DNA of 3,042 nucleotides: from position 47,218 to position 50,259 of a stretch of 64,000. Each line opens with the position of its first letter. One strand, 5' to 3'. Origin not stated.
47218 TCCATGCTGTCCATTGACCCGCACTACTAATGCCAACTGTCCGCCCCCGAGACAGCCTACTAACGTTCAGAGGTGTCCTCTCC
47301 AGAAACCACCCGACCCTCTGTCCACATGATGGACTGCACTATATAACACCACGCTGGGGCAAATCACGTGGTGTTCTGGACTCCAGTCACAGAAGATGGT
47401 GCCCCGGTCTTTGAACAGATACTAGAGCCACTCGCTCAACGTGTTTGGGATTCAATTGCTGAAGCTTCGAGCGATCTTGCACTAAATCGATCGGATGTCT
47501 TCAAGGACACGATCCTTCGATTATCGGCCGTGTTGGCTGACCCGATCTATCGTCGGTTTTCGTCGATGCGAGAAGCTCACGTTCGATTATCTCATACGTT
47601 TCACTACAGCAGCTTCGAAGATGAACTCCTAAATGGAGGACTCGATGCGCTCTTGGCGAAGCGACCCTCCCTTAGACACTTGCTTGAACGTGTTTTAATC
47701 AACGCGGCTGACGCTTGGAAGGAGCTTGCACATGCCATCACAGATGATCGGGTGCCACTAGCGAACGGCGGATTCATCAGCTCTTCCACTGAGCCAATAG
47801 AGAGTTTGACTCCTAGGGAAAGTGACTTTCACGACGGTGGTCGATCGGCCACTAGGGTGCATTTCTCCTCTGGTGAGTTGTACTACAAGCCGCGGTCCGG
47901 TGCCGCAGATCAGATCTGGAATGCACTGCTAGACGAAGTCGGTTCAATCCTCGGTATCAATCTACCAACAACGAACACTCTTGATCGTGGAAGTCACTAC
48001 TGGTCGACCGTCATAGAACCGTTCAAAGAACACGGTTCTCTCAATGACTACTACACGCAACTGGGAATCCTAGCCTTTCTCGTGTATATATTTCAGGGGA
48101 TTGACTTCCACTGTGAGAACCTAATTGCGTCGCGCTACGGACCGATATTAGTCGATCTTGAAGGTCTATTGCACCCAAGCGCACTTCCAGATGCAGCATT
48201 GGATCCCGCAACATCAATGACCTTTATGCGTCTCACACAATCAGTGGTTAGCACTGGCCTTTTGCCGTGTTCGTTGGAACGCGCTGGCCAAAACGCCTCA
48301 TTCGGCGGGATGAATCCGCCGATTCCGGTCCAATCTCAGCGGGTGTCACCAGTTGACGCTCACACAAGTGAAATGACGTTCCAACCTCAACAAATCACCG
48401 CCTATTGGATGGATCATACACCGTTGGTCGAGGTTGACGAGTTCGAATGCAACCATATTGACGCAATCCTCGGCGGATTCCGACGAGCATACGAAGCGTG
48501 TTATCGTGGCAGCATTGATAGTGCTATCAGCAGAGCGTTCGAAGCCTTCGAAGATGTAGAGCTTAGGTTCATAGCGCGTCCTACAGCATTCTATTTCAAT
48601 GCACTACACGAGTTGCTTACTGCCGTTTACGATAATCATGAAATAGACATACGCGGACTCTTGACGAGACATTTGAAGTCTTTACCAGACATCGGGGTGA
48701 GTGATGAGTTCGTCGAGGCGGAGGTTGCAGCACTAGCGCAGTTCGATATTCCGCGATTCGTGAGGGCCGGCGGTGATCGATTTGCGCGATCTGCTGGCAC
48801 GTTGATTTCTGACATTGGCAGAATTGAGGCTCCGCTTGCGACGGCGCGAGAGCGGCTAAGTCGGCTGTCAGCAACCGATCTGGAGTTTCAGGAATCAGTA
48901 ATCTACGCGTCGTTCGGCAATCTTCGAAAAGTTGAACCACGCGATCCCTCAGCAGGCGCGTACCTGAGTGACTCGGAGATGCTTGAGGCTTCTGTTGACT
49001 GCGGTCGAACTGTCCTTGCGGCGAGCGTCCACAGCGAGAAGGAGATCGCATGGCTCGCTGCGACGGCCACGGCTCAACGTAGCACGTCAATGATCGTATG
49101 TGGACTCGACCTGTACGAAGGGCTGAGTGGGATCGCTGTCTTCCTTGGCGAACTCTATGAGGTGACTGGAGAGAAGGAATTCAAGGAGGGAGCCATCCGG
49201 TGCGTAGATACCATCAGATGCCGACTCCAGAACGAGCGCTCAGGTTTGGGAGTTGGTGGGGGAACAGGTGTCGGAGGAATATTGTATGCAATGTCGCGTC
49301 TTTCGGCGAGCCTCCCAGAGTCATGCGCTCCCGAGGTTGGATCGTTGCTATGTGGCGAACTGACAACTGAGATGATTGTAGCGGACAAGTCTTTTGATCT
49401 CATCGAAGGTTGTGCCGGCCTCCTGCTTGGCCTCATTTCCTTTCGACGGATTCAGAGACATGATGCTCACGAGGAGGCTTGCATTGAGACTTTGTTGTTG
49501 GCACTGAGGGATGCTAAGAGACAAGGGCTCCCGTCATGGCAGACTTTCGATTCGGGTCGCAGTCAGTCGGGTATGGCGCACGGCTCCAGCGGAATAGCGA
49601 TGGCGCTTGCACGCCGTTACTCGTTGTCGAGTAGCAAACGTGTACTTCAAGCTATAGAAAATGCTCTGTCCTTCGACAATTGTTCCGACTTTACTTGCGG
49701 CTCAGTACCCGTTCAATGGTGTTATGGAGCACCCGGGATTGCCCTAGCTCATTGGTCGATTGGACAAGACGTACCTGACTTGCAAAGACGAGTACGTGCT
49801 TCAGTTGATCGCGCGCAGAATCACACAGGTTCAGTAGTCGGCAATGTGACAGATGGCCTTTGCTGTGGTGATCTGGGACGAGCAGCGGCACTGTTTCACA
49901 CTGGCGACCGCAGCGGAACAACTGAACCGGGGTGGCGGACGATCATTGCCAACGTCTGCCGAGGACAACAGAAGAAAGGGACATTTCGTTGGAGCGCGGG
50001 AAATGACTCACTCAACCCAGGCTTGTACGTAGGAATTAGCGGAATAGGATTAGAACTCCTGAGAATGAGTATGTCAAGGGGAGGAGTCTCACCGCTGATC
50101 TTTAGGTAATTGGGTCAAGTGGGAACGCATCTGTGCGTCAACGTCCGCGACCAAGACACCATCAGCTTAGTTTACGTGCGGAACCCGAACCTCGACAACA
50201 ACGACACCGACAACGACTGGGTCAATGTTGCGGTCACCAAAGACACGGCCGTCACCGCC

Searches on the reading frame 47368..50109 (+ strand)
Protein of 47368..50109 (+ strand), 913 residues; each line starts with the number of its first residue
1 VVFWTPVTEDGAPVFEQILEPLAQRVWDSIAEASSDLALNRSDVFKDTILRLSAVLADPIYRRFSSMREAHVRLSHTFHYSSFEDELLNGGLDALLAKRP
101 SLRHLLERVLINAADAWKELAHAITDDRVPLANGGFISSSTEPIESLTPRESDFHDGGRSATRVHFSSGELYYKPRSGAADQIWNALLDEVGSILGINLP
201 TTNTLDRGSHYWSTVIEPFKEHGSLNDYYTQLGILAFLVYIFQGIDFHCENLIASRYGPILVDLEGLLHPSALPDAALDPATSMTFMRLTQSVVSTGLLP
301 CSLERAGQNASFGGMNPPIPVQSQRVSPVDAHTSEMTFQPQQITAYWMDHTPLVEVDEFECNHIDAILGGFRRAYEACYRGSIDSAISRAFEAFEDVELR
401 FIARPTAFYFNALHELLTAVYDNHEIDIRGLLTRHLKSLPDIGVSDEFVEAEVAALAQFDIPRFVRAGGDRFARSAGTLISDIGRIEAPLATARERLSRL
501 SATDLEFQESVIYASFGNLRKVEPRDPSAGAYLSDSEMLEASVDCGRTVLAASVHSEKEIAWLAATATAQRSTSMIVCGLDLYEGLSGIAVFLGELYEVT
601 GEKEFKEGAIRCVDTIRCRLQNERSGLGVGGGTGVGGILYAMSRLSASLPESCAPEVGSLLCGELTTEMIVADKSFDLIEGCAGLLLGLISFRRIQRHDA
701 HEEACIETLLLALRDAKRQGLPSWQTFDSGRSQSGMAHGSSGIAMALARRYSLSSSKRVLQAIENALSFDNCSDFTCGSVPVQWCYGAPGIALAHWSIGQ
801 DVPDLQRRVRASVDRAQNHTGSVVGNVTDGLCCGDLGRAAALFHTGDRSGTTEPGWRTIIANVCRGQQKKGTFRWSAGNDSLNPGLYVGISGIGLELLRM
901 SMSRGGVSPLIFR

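Call 29: search_protein_families(library=pfam, proteins=[window:47368-50109:+], max_evalue=0.0001)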
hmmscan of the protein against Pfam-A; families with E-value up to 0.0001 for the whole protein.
window:47368-50109:+ (913 aa): 2 families
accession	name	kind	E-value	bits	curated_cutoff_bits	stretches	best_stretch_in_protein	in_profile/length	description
PF13575.12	DUF4135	-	7.3e-65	220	29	1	100-465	2-376/378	Domain of unknown function (DUF4135)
PF05147.19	LANC_like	-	5.3e-41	140.8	23.2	1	579-901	4-338/350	Lanthionine synthetase C-like protein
